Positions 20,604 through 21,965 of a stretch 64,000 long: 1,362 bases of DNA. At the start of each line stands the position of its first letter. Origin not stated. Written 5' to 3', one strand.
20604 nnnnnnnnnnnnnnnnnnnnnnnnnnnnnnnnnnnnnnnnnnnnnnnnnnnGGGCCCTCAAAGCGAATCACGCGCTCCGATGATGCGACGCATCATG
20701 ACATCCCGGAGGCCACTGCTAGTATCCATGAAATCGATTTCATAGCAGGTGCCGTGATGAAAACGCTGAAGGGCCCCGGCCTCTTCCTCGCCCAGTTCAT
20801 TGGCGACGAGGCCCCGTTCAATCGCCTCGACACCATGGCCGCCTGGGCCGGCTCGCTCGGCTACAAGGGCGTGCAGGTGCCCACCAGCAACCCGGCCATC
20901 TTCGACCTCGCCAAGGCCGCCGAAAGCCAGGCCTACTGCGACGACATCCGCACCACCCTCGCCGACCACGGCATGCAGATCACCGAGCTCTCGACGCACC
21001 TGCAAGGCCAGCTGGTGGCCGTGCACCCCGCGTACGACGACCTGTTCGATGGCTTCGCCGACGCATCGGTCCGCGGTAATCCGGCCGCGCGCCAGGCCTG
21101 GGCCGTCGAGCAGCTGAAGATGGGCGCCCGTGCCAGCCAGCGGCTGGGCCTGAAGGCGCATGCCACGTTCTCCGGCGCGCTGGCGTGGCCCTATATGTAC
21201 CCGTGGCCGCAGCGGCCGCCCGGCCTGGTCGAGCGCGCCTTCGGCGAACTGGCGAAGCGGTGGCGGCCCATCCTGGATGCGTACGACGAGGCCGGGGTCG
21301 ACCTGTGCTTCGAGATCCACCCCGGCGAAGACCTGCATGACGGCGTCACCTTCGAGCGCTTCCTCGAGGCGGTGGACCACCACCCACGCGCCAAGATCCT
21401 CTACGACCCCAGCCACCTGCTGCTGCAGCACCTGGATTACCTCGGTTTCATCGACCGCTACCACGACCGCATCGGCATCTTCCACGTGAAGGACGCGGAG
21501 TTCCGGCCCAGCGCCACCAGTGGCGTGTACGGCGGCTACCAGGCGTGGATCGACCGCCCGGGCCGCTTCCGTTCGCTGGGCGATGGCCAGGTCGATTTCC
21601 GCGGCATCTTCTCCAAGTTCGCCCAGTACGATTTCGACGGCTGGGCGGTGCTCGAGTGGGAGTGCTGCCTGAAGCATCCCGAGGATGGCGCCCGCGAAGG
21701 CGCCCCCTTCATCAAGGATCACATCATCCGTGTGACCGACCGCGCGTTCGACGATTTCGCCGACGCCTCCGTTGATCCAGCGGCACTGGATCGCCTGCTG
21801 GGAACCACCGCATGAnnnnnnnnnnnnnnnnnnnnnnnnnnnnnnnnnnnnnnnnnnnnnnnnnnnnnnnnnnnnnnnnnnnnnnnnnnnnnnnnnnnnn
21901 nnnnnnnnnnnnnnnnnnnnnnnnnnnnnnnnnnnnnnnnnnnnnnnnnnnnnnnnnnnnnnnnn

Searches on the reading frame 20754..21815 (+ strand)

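Call 106: search_protein_families(library=pfam, proteins=[window:20754-21815:+], max_evalue=0.00001)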
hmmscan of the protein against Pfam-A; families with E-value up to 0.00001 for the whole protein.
window:20754-21815:+ (353 aa): 1 family
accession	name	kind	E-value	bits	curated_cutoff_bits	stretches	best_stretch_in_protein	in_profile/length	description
PF01261.30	AP_endonuc_2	-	5.7e-40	138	31.1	1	30-322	2-248/249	Xylose isomerase-like TIM barrel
